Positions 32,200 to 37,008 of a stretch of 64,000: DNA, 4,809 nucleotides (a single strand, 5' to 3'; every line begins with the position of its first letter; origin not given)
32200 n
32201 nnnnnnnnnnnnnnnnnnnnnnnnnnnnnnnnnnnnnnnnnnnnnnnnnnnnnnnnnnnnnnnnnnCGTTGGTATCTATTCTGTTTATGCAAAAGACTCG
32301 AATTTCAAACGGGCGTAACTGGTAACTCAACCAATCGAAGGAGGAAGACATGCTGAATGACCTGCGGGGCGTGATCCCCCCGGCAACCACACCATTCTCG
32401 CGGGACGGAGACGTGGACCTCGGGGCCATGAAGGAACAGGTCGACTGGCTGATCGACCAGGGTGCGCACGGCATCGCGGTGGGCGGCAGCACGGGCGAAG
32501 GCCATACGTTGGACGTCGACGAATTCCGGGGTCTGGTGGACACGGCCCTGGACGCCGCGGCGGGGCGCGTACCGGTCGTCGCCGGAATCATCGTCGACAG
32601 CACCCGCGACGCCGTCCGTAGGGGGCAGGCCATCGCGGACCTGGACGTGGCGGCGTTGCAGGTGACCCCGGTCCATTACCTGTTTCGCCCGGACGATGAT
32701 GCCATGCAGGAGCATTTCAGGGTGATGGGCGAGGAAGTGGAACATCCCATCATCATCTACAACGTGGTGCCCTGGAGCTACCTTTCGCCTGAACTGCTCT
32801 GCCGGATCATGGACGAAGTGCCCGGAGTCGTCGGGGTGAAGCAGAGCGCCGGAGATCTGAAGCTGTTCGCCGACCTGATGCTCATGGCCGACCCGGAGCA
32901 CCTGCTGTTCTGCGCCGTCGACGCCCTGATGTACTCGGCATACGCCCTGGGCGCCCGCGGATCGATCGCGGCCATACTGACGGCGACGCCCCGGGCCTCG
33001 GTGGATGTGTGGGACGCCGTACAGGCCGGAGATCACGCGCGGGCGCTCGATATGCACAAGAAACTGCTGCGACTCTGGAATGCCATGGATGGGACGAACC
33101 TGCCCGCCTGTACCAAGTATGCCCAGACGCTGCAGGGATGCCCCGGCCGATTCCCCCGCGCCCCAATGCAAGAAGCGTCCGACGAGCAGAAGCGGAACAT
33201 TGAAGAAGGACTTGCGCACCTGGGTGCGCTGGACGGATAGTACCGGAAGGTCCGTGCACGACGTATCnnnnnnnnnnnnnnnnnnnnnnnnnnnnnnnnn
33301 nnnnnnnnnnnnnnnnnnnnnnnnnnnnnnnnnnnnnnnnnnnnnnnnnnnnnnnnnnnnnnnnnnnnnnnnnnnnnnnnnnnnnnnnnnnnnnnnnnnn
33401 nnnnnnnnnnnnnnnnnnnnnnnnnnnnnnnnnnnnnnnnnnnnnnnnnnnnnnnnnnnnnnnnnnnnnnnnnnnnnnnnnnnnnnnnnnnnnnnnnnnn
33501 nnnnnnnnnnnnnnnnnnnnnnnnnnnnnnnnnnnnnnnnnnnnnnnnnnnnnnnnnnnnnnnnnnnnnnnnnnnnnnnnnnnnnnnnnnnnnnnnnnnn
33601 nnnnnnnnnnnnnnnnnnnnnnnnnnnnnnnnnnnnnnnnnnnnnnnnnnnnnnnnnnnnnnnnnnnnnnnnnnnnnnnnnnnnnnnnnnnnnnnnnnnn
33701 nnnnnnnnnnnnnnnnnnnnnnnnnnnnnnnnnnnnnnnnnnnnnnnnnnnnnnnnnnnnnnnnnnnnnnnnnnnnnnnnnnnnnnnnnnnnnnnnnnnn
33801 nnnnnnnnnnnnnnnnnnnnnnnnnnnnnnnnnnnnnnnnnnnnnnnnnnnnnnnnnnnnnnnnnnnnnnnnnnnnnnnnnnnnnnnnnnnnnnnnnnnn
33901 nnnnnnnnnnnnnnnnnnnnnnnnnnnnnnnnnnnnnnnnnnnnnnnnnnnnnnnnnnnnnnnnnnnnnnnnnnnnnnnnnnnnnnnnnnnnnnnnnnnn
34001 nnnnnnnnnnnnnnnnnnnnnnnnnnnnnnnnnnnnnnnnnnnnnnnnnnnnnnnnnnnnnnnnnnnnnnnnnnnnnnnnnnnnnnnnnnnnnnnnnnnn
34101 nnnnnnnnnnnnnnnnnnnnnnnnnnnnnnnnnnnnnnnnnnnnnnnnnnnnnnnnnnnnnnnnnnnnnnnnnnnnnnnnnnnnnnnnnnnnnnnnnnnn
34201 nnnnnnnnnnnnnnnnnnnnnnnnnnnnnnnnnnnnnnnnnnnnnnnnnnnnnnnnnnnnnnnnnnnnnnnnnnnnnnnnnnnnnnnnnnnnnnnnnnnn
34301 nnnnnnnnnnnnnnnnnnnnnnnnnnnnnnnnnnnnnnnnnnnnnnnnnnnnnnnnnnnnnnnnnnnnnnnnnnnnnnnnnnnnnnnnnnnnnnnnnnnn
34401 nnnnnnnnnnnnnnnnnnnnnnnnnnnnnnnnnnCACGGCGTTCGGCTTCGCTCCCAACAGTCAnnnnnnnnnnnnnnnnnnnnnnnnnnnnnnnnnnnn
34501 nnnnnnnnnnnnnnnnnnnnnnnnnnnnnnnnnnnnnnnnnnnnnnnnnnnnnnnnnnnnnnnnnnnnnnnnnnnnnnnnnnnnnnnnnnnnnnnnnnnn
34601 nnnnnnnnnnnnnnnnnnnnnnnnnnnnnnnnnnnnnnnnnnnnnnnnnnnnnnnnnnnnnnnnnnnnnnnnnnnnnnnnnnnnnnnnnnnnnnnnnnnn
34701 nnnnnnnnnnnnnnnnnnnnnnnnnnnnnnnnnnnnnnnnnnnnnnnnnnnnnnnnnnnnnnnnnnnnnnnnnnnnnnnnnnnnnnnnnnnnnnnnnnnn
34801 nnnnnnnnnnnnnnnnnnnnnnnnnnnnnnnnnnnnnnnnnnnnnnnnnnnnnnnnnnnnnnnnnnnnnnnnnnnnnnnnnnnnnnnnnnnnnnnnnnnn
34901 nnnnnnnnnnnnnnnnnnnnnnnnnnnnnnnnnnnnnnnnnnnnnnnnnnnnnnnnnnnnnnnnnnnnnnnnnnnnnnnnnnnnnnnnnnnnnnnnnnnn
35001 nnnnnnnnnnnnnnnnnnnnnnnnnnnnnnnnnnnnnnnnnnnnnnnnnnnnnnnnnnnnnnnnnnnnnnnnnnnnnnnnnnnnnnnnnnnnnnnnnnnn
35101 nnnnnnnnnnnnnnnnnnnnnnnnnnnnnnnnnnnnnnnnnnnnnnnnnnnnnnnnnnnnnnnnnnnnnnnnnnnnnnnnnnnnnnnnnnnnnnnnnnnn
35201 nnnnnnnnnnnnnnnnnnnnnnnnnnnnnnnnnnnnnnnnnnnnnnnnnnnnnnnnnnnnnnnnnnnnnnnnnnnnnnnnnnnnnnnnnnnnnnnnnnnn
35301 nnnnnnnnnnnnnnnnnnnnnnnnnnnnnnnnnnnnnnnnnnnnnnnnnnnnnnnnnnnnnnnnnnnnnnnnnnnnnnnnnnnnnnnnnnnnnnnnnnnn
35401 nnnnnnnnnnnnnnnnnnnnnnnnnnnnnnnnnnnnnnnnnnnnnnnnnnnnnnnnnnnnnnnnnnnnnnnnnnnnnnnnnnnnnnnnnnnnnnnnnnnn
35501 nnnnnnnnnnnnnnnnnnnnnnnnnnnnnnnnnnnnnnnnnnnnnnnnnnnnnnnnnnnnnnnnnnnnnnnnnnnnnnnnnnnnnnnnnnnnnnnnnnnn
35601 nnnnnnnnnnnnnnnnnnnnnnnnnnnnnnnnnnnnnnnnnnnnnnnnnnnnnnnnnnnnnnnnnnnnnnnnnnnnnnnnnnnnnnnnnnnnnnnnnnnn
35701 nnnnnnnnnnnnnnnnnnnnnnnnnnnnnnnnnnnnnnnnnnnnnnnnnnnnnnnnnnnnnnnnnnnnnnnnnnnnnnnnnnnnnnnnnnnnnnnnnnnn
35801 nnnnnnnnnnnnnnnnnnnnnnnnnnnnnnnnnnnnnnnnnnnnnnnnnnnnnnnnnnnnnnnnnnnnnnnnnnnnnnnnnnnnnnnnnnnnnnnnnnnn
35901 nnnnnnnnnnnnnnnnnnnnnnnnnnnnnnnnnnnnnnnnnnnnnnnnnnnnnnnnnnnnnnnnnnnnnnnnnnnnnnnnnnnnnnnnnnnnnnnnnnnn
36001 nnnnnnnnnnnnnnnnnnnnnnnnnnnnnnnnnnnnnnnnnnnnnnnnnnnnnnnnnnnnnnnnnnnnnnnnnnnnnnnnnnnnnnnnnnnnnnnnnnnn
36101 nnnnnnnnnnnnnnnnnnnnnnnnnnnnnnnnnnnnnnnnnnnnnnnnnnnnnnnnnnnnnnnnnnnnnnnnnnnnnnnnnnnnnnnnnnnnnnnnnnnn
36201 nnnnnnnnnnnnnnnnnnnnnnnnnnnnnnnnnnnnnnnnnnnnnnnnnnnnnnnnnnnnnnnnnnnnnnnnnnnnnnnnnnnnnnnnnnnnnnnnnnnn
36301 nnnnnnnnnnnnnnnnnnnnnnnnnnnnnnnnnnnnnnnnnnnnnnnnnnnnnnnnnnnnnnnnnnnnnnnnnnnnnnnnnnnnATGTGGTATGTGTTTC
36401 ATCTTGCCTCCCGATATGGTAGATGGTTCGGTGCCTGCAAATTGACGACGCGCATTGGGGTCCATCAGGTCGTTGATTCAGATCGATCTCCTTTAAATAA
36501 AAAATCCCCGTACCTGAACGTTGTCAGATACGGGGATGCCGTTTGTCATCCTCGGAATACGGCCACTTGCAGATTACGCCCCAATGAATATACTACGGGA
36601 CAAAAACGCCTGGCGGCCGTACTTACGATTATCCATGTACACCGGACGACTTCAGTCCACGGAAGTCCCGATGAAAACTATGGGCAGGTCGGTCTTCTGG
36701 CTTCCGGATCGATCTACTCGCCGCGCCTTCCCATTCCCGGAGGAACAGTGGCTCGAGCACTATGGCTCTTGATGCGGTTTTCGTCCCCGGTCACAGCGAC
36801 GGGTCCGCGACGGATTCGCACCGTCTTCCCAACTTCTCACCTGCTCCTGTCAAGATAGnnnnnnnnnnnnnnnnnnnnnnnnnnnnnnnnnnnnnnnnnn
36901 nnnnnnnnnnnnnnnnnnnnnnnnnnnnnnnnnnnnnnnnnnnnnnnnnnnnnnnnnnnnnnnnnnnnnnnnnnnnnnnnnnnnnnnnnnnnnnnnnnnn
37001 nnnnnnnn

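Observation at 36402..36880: Unannotated cobalamin riboswitch with terminator-type expression platform controlling a BtuB-like TonB-dependent receptor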

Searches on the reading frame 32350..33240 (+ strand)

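Call 7: search_protein_families(library=ncbifam, proteins=[window:32350-33240:+])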
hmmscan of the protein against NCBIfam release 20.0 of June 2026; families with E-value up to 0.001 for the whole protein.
window:32350-33240:+ (296 aa): 7 families
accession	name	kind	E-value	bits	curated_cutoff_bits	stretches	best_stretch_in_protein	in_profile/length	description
TIGR02313.1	HpaI-NOT-DapA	exception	4.4e-48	163.6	396.7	1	5-294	1-292/294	2,4-dihydroxyhept-2-ene-1,7-dioic acid aldolase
TIGR00674.1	dapA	equivalog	3.2e-47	160.7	206.15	1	8-289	2-284/286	4-hydroxy-tetrahydrodipicolinate synthase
NF002958.0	PRK03620.1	subfamily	5.1e-33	114.2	278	1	11-290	17-298/307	5-dehydro-4-deoxyglucarate dehydratase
NF003164.0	PRK04147.1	equivalog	2.2e-32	112.5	281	1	4-286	3-285/294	N-acetylneuraminate lyase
TIGR00683.1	nanA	equivalog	3.8e-26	92.1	382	1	5-274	1-271/293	N-acetylneuraminate lyase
TIGR03249.1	KdgD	equivalog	6.9e-24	84.5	373.95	1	7-240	11-244/299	5-dehydro-4-deoxyglucarate dehydratase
NF040954.1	Arch_KDGaldase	equivalog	2.3e-23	83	390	1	8-288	3-278/288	bifunctional 2-dehydro-3-deoxy-phosphogluconate/2-dehydro-3-deoxy-6-phosphogalactonate aldolase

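Call 8: search_protein_families(library=pfam, proteins=[window:32350-33240:+])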
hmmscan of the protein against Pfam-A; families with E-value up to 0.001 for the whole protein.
window:32350-33240:+ (296 aa): 1 family
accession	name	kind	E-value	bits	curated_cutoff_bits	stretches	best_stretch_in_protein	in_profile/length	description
PF00701.28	DHDPS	-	6.1e-53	179.9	22.1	1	5-288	2-286/289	Dihydrodipicolinate synthetase family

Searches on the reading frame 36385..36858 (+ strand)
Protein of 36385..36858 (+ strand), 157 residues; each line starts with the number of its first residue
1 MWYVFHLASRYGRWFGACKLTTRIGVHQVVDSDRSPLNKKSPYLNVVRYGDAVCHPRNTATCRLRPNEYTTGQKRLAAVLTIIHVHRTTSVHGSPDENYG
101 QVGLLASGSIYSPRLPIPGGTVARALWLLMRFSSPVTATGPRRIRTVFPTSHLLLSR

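Call 59: search_protein_families(library=pfam, proteins=[window:36385-36858:+], max_evalue=0.01)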
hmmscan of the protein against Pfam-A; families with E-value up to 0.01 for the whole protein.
window:36385-36858:+ (157 aa): 0 families
